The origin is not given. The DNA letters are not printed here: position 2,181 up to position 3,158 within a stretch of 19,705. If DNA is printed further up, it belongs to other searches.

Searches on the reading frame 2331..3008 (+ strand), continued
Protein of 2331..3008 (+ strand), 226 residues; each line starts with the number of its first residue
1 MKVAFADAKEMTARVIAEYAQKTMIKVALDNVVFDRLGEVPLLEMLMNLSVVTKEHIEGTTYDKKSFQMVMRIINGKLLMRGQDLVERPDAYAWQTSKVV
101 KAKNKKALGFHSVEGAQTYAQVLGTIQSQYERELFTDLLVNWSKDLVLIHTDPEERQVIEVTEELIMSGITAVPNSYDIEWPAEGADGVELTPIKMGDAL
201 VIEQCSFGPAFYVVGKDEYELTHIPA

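Call 48: find_related_loci(query=A1, collection=metagenome_contigs, flank=5000)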
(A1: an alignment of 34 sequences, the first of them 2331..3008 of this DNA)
Query A1 (226 aa) in metagenome_contigs; peptide patterns used: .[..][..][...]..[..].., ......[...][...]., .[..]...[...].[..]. (x = any residue, [..] = any of these).
345 stretches matched a pattern; 15 encode a relative of the query (tblastn E <= 1e-3); 15 distinct loci.
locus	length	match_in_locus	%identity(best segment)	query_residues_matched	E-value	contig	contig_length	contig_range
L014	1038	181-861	81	1-225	9e-128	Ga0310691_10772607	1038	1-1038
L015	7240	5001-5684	73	1-226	7e-113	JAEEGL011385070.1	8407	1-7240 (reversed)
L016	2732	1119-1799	71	2-226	6e-113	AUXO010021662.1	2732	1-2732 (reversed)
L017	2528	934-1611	77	3-226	2e-113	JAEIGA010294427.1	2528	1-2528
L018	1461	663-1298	73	2-226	6e-110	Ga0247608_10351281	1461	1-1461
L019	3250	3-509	84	57-225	2e-99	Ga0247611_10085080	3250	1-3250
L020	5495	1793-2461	65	3-223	3e-91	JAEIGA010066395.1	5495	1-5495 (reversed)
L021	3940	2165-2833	65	3-223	3e-91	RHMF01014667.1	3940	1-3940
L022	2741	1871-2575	55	2-223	4e-88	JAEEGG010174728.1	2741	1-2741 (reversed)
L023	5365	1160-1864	55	2-223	2e-86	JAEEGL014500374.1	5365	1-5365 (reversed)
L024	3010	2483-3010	69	2-175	1e-78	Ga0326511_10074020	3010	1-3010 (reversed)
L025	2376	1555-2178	34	7-223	4e-37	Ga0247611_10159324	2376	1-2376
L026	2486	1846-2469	34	7-223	4e-32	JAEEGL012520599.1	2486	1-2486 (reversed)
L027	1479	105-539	35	22-171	4e-29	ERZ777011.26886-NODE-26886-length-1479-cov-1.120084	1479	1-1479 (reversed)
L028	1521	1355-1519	65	1-54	1e-16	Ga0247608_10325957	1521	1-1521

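Call 49: find_encoding_contigs(protein=P0004, flank=6000, max_places=3)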
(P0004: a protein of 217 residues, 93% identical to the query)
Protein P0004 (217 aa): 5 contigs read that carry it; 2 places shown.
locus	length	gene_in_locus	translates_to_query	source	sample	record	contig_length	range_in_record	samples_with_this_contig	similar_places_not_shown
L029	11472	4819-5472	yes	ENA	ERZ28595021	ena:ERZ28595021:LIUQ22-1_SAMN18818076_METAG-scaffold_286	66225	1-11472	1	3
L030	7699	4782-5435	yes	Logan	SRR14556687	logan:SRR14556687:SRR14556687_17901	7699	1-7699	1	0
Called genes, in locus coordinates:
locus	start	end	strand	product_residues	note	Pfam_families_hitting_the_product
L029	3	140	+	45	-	?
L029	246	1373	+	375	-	PF08240:ADH_N, PF00107:ADH_zinc_N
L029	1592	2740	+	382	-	PF01467:CTP_transf_like, PF00293:NUDIX (weak)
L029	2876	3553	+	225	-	PF01987:AIM24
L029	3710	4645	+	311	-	PF01381:HTH_3, PF12844:HTH_19, PF13443:HTH_26 (faint), PF13560:HTH_31, PF02661:Fic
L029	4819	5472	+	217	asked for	-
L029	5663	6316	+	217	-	PF14353:CpXC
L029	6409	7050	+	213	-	PF01510:Amidase_2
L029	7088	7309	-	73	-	-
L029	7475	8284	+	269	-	-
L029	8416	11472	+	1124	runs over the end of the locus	PF17833:pre-PUA_NIP7 (faint), PF25094:R3H_PUS7L (faint)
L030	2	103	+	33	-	?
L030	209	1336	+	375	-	PF08240:ADH_N, PF00107:ADH_zinc_N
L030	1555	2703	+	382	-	PF01467:CTP_transf_like, PF00293:NUDIX (weak)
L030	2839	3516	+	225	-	PF01987:AIM24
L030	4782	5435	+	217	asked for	-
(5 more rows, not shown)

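Call 50: find_encoding_contigs(protein=P0017, flank=6000, max_places=2)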
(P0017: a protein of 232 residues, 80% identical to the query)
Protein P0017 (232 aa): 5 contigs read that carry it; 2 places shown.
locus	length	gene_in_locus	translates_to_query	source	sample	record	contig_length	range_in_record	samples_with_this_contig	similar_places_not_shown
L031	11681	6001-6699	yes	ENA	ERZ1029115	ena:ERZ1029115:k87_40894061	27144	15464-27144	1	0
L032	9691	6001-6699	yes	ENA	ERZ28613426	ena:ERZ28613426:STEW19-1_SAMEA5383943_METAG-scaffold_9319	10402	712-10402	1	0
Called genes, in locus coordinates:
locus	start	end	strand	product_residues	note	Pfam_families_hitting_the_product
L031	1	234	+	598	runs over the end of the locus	PF03235:GmrSD_N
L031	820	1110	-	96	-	-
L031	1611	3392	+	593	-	-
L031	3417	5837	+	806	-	PF08937:ThsB_TIR (weak), PF13676:TIR_2, PF23381:Beta-prop_IFT122_1st (faint), PF24807:WD40_CDC20-Fz (faint), PF24814:WD40_Prp19 (faint), PF24817:WD40_WDHD1_1st (faint), PF25174:Beta-prop_THOC3 (faint)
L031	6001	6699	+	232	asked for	-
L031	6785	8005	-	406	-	PF05636:HIGH_NTase1, PF16581:HIGH_NTase1_ass (weak)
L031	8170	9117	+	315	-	PF01551:Peptidase_M23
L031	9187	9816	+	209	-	PF02163:Peptidase_M50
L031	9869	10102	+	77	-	-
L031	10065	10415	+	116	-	-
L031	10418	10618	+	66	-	-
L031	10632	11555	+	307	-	PF07508:Recombinase (faint), PF24625:DUF7626 (faint)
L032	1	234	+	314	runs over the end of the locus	?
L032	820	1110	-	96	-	-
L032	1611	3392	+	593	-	-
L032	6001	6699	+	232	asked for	-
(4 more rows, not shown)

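Call 51: find_encoding_contigs(protein=P0046, flank=6000, max_places=2)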
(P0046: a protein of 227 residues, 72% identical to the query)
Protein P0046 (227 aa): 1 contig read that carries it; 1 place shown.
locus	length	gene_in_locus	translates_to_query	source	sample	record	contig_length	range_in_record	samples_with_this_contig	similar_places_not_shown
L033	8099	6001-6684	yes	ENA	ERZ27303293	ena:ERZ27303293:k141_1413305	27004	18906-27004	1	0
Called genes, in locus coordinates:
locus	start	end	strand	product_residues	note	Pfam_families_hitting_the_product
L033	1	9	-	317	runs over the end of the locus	-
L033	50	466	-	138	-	PF00583:Acetyltransf_1, PF13673:Acetyltransf_10, PF13508:Acetyltransf_7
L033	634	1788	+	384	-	PF00465:Fe-ADH, PF13685:Fe-ADH_2, PF25137:ADH_Fe_C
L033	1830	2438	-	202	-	PF12844:HTH_19, PF13560:HTH_31, PF01381:HTH_3, PF13443:HTH_26 (weak)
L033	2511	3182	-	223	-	PF04140:ICMT, PF04191:PEMT, PF01222:ERG4_ERG24 (weak)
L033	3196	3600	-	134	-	PF00581:Rhodanese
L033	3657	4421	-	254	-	PF01209:Ubie_methyltran (weak), PF13847:Methyltransf_31, PF08241:Methyltransf_11, PF13649:Methyltransf_25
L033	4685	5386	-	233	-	PF01479:S4, PF00849:PseudoU_synth_2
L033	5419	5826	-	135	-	PF00903:Glyoxalase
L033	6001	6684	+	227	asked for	-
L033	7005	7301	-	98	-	-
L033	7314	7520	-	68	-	-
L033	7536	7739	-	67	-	PF00753:Lactamase_B, PF23023:Anti-Pycsar_Apyc1, PF12706:Lactamase_B_2 (weak)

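Call 62: list_cluster_members(proteins=[P0001, P0007, P0047, P0050, P0076, P0004])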
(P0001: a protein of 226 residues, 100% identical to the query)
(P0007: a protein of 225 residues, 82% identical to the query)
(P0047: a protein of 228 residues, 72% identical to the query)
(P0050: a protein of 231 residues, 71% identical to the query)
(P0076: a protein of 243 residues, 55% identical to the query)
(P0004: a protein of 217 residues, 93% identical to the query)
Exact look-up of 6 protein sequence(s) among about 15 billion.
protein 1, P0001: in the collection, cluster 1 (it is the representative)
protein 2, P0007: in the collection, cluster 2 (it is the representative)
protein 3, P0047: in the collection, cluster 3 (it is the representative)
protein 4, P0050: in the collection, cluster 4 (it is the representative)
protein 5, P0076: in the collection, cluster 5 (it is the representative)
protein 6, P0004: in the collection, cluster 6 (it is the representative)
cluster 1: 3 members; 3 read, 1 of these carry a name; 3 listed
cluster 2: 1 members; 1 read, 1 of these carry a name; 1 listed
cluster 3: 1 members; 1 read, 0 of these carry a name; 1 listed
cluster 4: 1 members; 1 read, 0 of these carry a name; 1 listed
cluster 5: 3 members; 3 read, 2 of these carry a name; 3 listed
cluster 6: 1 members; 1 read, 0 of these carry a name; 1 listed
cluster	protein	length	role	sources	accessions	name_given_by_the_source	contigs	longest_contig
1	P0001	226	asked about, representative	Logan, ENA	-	-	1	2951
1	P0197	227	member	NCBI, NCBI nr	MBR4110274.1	MAG: hypothetical protein IKK43_01115 [Clostridia bacterium] | hypothetical protein [Clostridia bacterium]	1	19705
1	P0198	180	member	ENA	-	-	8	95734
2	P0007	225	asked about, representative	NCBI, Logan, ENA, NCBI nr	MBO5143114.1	MAG: hypothetical protein J6C46_09070 [Clostridia bacterium] | hypothetical protein [Clostridia bacterium]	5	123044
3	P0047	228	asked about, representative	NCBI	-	-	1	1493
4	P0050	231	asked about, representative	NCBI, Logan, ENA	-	-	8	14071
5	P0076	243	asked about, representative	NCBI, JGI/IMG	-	hypothetical protein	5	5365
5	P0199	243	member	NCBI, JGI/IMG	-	hypothetical protein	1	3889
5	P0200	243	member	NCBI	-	-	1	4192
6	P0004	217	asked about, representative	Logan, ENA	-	-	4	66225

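Call 64: find_encoding_contigs(protein=P0001, flank=8000, max_places=6)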
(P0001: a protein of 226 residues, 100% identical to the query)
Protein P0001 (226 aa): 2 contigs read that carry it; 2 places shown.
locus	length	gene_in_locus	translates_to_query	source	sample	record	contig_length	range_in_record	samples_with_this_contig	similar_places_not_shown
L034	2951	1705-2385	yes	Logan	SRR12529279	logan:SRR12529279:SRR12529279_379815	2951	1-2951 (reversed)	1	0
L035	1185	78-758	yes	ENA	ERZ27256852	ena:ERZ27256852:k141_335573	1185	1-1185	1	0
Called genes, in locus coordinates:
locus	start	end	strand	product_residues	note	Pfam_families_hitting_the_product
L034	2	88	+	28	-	?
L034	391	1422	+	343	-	PF01546:Peptidase_M20, PF07687:M20_dimer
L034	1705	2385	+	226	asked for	-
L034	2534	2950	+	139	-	?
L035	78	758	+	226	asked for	-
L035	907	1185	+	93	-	?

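Call 65: find_encoding_contigs(protein=P0198, flank=8000, max_places=4)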
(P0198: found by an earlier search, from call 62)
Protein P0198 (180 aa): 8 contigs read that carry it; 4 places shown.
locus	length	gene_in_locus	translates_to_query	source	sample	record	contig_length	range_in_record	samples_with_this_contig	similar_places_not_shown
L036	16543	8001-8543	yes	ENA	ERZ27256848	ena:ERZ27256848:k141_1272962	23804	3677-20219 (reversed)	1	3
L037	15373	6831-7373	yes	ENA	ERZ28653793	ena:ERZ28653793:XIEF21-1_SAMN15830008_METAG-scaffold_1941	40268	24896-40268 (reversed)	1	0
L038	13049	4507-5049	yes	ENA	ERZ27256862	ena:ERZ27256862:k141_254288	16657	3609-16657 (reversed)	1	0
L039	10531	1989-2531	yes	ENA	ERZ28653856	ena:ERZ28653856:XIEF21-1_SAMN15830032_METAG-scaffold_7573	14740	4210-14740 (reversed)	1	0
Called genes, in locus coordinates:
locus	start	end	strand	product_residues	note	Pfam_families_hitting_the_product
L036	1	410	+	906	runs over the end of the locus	PF04851:ResIII (faint), PF13086:AAA_11, PF13245:AAA_19, PF13604:AAA_30 (weak), PF13086:AAA_11, PF13087:AAA_12, PF13538:UvrD_C_2 (weak), PF10881:DUF2726, +4 more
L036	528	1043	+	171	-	PF00293:NUDIX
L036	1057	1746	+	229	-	-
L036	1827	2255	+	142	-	-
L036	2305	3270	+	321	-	-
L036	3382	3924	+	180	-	PF00300:His_Phos_1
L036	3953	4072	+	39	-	-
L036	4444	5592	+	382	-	PF01467:CTP_transf_like, PF00293:NUDIX (weak)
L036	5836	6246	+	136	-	-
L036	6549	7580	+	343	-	PF01546:Peptidase_M20, PF07687:M20_dimer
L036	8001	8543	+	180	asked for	-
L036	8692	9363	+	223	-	PF14353:CpXC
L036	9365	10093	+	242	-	-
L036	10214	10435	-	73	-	-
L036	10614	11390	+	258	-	-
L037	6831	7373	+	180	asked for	-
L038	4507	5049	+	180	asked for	-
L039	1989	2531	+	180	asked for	-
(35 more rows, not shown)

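Call 78: search_protein_families(library=pfam, proteins=[L012:1750-3129:-, L012:3594-5588:+, L012:6757-7260:+, L012:7557-9416:+, L006:2569-3864:+, L006:3882-5807:+, L006:7148-9859:+, L006:9944-11272:+, L023:992-1150:+, L023:2012-3607:+], max_evalue=0.001)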
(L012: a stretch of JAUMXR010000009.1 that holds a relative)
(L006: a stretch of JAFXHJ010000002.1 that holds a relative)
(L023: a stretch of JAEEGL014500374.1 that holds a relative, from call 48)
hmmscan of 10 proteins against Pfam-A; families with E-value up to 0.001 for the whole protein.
L012:1750-3129:- (459 aa): 3 families
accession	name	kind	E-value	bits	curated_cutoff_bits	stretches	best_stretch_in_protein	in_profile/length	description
PF13393.11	tRNA-synt_His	-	5.3e-42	144.6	25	1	24-348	1-308/308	Histidyl-tRNA synthetase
PF00587.30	tRNA-synt_2b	-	2.4e-07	31.4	29.3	1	93-333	10-125/179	tRNA synthetase class II core domain (G, H, P, S and T)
PF03129.25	HGTP_anticodon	-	1.2e-05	25.8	21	1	369-447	3-85/94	Anticodon binding domain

L012:3594-5588:+ (665 aa): 2 families
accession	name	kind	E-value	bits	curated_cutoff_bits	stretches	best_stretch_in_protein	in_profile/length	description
PF13189.12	Cytidylate_kin2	-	7.8e-47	160.1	28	1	477-645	1-175/176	Cytidylate kinase-like family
PF01554.23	MatE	-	5.3e-41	140.4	24.9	2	27-189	1-161/161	MatE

L012:6757-7260:+ (168 aa): 2 families
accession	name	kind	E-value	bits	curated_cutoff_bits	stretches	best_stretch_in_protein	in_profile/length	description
PF13302.13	Acetyltransf_3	-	1.4e-11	45.7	25.4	1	48-153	39-138/138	Acetyltransferase (GNAT) domain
PF00583.31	Acetyltransf_1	-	4e-09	37.2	20.7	1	48-146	15-110/116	Acetyltransferase (GNAT) family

L012:7557-9416:+ (620 aa): 1 family
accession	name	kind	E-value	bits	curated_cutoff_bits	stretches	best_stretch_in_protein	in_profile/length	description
PF09479.16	Flg_new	-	0.00092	19.7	27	0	258-293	12-46/65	Listeria-Bacteroides repeat domain (List_Bact_rpt)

L006:2569-3864:+ (432 aa): 1 family
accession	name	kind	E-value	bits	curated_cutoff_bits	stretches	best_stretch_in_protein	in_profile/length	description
PF00171.27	Aldedh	-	3.3e-06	26.4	23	1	244-302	371-429/461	Aldehyde dehydrogenase family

L006:3882-5807:+ (642 aa): 0 families

L006:7148-9859:+ (904 aa): 5 families
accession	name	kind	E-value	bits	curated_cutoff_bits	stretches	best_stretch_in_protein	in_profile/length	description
PF00176.29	SNF2-rel_dom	-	1e-33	117.2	24.9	1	477-706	1-257/290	SNF2-related domain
PF00271.37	Helicase_C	-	1.1e-14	55.1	23.5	1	725-835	2-110/110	Helicase conserved C-terminal domain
PF00270.35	DEAD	-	1.9e-09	37.9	26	1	477-624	3-161/167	DEAD/DEAH box helicase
PF04851.21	ResIII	-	7.4e-09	36.2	22.5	1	472-622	2-161/164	Type III restriction enzyme, res subunit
PF07652.20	Flavi_DEAD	-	0.00046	20.6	21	0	496-622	12-135/148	Flavivirus DEAD domain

L006:9944-11272:+ (443 aa): 3 families
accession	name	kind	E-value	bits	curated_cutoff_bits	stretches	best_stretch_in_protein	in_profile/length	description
PF00145.23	DNA_methylase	-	3e-73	247.5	22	1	118-431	1-321/324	C-5 cytosine-specific DNA methylase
PF12728.13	HTH_17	-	7.6e-08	32.9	27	1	22-69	1-48/51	Helix-turn-helix domain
PF09445.16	Methyltransf_15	-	0.00075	19.5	22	0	120-207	4-87/165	RNA cap guanine-N2 methyltransferase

L023:992-1150:+ (53 aa): 0 families

L023:2012-3607:+ (532 aa): 1 family
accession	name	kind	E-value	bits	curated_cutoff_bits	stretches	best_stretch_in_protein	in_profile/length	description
PF00144.29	Beta-lactamase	-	2.8e-48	165.2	27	1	56-440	3-313/329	Beta-lactamase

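Call 92: search_protein_families(library=pfam, alignment_id=A3, max_evalue=1)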
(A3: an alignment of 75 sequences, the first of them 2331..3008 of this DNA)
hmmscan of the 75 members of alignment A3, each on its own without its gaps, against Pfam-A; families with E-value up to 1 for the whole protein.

A. member 1, window:2331-3008:+ (226 aa): 0 families

B. families by the number of members that match (of 75 scanned): 36 families (the first 25 are shown)
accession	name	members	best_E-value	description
PF22875.4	Glu2-Pro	2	0.015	Glu2-Pro domain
PF14367.12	DUF4411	1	0.00012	Domain of unknown function (DUF4411)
PF22215.1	MLKL_N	1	0.007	Mixed lineage kinase domain-like N-terminal domain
PF08706.16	D5_N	1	0.013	D5 N terminal like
PF02941.21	FeThRed_A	1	0.013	Ferredoxin thioredoxin reductase variable alpha chain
PF11878.13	DOCK_C-D_N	1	0.029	Dedicator of cytokinesis C/D, N terminal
PF09936.14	Methyltrn_RNA_4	1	0.035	SAM-dependent RNA methyltransferase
PF15094.12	DUF4556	1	0.04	Domain of unknown function (DUF4556), Ig-like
PF21381.2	MCLN_ECD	1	0.04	Mucolipin, extracytosolic domain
PF00898.22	Orbi_VP2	1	0.044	Orbivirus outer capsid protein VP2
PF10061.14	DUF2299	1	0.044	Uncharacterized conserved protein (DUF2299)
PF23743.1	Beta-prop_BBS7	1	0.048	BBS7 beta-propeller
PF16501.10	SCAPER_N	1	0.053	S phase cyclin A-associated protein in the endoplasmic reticulum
PF05757.16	PsbQ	1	0.058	Oxygen evolving enhancer protein 3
PF00853.24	Runt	1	0.071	Runt domain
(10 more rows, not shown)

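Call 93: search_solved_structures(query=A3, max_evalue=10)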
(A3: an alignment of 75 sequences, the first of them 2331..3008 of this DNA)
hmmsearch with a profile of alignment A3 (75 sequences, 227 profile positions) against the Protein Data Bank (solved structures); distinct sequences matched with E-value up to 10: 1.
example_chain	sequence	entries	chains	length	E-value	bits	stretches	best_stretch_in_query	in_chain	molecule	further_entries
9rqu_AAA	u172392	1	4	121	4.4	9.9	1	96-158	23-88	REM1.1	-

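Call 95: find_encoding_contigs(protein=P0087, flank=5000, max_places=2)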
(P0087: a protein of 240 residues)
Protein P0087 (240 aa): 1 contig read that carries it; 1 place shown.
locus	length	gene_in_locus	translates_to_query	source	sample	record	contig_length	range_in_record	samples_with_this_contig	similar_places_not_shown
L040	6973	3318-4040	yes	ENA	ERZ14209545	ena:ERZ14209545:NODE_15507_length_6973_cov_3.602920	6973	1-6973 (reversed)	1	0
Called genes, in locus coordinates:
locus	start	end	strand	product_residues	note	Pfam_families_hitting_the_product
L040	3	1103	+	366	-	?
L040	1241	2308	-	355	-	-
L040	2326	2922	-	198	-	-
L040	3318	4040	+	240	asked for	-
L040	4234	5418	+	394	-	-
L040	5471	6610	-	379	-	-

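Call 98: find_encoding_contigs(protein=P0010, flank=3000, max_places=2)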
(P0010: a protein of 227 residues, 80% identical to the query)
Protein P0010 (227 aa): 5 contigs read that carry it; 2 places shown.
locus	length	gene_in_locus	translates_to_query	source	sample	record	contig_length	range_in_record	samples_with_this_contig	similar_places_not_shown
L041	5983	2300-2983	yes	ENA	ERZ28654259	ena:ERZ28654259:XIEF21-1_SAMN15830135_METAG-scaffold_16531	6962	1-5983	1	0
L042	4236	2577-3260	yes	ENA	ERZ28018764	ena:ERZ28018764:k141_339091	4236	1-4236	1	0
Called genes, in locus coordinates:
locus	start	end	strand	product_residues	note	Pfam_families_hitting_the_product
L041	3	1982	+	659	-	?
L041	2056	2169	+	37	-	-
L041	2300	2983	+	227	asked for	-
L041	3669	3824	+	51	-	-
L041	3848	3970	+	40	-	-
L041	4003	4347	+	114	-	-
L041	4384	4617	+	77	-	PF06044:DpnI (weak)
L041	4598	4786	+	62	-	-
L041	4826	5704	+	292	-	PF04072:LCM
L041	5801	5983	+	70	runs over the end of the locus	-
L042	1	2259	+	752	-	?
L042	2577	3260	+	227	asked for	-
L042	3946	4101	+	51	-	-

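Call 99: find_encoding_contigs(protein=P0008, flank=3000, max_places=2)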
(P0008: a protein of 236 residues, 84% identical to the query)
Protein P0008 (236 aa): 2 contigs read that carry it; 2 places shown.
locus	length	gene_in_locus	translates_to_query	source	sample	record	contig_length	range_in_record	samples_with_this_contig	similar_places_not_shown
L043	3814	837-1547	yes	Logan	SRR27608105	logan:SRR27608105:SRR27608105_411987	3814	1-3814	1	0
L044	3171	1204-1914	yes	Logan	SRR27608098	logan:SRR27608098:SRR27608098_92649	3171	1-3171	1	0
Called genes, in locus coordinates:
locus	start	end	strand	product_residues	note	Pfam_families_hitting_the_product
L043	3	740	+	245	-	?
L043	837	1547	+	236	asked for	-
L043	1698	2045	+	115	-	-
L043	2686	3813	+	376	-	?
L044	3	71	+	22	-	?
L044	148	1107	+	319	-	-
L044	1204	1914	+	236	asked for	-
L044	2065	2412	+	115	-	-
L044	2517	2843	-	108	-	-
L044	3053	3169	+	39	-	?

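Call 100: find_encoding_contigs(protein=P0005, flank=3000, max_places=2)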
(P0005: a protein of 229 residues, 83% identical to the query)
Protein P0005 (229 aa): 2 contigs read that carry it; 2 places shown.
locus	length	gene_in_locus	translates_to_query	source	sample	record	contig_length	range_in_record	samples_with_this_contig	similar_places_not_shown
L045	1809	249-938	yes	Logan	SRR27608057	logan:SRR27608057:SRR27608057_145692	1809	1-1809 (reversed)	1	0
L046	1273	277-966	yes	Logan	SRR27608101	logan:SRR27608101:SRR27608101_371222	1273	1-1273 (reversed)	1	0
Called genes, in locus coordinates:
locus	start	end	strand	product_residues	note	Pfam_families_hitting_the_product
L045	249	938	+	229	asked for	-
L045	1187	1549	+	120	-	PF00462:Glutaredoxin (faint), PF03960:ArsC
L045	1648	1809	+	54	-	?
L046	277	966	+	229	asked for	-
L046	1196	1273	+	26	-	?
